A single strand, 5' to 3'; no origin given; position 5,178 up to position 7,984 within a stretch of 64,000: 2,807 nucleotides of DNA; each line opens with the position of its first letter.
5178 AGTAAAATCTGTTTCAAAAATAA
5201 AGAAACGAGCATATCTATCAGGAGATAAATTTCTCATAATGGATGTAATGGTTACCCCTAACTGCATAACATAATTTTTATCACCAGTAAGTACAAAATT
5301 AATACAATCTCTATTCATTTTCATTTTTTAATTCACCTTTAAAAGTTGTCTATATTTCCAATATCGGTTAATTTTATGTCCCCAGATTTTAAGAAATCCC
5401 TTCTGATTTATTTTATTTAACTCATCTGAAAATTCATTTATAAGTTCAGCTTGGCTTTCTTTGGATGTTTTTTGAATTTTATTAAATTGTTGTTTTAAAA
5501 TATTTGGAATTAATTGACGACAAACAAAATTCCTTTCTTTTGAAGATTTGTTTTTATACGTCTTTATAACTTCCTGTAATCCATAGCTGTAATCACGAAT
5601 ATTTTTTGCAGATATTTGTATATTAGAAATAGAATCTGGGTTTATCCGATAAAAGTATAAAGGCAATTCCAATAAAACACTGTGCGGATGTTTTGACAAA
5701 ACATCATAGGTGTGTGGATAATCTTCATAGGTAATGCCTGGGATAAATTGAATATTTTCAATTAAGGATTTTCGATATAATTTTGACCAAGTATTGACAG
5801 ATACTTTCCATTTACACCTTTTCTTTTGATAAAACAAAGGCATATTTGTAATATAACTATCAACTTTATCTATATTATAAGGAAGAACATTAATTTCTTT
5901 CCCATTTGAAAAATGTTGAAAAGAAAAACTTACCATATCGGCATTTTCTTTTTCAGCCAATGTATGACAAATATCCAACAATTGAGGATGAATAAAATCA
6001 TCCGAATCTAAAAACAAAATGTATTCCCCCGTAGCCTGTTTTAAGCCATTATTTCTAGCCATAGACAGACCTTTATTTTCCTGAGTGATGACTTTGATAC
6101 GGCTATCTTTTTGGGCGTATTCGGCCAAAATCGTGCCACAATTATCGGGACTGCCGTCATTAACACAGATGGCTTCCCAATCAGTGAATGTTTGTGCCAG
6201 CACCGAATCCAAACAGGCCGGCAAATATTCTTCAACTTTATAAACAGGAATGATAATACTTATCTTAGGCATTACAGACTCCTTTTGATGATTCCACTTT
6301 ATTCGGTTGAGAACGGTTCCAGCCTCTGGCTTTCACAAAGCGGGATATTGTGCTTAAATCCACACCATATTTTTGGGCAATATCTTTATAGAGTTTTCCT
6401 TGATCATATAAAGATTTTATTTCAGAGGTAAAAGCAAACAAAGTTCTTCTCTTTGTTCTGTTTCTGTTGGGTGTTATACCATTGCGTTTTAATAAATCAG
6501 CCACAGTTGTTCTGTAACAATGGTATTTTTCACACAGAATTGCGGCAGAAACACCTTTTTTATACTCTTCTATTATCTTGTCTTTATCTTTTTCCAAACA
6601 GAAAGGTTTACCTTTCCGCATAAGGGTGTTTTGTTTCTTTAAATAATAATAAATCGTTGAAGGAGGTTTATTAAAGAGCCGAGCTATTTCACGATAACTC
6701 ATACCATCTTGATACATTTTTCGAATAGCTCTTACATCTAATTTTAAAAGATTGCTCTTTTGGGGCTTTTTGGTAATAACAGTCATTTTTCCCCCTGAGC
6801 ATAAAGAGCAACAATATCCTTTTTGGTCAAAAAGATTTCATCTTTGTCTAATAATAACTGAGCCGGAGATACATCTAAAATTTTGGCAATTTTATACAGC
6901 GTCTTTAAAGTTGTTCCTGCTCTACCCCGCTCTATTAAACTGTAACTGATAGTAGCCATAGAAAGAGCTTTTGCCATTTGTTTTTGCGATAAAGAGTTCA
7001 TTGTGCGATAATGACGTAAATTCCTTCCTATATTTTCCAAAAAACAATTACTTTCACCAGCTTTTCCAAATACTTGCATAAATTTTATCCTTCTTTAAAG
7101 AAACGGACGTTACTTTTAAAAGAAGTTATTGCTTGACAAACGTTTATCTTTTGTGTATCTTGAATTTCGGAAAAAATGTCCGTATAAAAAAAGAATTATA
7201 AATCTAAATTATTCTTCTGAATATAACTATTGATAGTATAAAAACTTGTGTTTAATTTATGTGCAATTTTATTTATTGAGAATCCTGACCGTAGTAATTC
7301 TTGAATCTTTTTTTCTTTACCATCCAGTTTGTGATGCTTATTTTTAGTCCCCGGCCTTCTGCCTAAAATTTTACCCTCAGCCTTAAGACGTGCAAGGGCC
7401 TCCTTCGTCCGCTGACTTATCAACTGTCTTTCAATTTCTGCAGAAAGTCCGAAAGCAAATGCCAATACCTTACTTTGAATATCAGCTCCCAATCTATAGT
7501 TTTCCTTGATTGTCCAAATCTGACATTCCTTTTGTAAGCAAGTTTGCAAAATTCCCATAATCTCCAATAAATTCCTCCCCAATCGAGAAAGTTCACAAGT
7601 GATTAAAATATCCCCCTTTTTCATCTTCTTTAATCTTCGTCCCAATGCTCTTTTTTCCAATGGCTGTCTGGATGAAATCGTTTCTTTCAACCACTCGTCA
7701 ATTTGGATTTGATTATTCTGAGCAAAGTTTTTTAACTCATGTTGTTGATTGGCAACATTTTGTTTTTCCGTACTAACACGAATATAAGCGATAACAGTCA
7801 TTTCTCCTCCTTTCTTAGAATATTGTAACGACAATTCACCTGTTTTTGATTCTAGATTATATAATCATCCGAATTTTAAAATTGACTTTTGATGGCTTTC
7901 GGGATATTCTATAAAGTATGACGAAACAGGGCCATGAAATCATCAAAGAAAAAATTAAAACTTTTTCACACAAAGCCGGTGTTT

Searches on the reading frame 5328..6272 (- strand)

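Call 81: search_protein_families(library=pfam, proteins=[window:5328-6272:-], max_evalue=0.00001)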
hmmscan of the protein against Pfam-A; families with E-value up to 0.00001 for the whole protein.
window:5328-6272:- (314 aa): 3 families
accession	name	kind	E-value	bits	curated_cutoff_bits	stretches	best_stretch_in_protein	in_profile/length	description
PF00535.33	Glycos_transf_2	-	3.7e-40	138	23.3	1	5-172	1-165/168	Glycosyl transferase family 2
PF13641.12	Glyco_tranf_2_3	-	4.6e-13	50.2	27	1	2-192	1-195/230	Glycosyltransferase like family 2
PF10111.15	Glyco_tranf_2_2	-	4.6e-11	43.1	27.3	1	5-105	1-105/276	Glycosyltransferase like family 2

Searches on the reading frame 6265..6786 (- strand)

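Call 81: search_protein_families(library=pfam, proteins=[window:6265-6786:-], max_evalue=0.00001)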
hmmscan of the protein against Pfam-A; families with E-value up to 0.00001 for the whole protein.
window:6265-6786:- (173 aa): 10 families
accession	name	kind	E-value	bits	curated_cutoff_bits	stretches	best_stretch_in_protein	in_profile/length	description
PF13936.12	HTH_38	-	1e-17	64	27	1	17-51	9-43/44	Helix-turn-helix domain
PF13384.12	HTH_23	-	5.9e-16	58.2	24.6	0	21-51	11-40/50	Homeodomain-like domain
PF13518.12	HTH_28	-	1.4e-14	54.3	25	0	23-51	7-35/52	Helix-turn-helix domain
PF04218.19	CENP-B_N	-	9.7e-13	48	21.2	0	23-57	17-51/53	CENP-B N-terminal DNA-binding domain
PF02796.21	HTH_7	-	5.2e-10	39.7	23.8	0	19-51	12-44/45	Helix-turn-helix domain of resolvase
PF13551.12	HTH_29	-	7.9e-09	35.9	28.1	0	126-153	7-35/64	Winged helix-turn helix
PF08281.18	Sigma70_r4_2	-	3.1e-08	33.6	25.7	0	23-50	21-48/54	Sigma-70, region 4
PF15978.11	TnsD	-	7.7e-08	32.2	32.4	0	19-60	189-231/355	Tn7-like transposition protein D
PF14493.12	HTH_40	-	3.5e-06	27.7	27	0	23-62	7-43/89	Helix-turn-helix domain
PF13412.12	HTH_24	-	3.7e-06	26.9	21.9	0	27-51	16-40/48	Winged helix-turn-helix DNA-binding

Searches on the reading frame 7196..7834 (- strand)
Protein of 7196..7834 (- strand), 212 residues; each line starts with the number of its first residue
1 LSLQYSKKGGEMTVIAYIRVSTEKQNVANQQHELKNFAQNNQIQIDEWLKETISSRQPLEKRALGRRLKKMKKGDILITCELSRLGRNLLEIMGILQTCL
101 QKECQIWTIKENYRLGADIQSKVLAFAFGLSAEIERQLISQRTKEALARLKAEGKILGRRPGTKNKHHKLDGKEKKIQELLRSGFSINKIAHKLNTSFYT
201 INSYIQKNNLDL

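Call 63: search_protein_families(library=ncbifam, proteins=[window:7196-7834:-], max_evalue=0.01)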
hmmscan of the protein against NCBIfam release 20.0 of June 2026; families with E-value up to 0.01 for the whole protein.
window:7196-7834:- (212 aa): 9 families
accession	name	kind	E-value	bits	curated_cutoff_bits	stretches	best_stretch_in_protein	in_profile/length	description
NF009949.0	PRK13413.1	equivalog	3.3e-85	284.9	272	1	14-209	2-197/203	master DNA invertase Mpi family serine-type recombinase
NF049883.1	resolv_YneB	equivalog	6.3e-09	35.6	175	1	14-195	2-190/211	YneB family resolvase-like protein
NF047344.1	SCCmet_CcrA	equivalog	4.6e-08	32.6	700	1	14-157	4-149/442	cassette chromosome recombinase CcrA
NF033518.0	transpos_IS607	equivalog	4.9e-07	29.5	110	1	10-109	52-152/187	IS607 family transposase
NF047343.1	SCCmet_CcrB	equivalog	1.1e-06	27.6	900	1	13-163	8-164/542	cassette chromosome recombinase CcrB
NF033546.1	transpos_IS21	equivalog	0.0045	16.6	160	0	178-208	2-32/294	IS21 family transposase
NF008098.0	PRK10840.1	equivalog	0.0053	16.3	235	1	155-204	136-185/216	response regulator transcription factor RcsB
NF040595.1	HTH_Cbp1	equivalog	0.0056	16.6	140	0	156-208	82-134/135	CRISPR DNA repeat-binding protein Cbp1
TIGR04323.1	SpoChoClust_1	subfamily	0.0082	16.1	55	0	64-116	52-104/122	LIC12192 family sporadic carbohydrate cluster protein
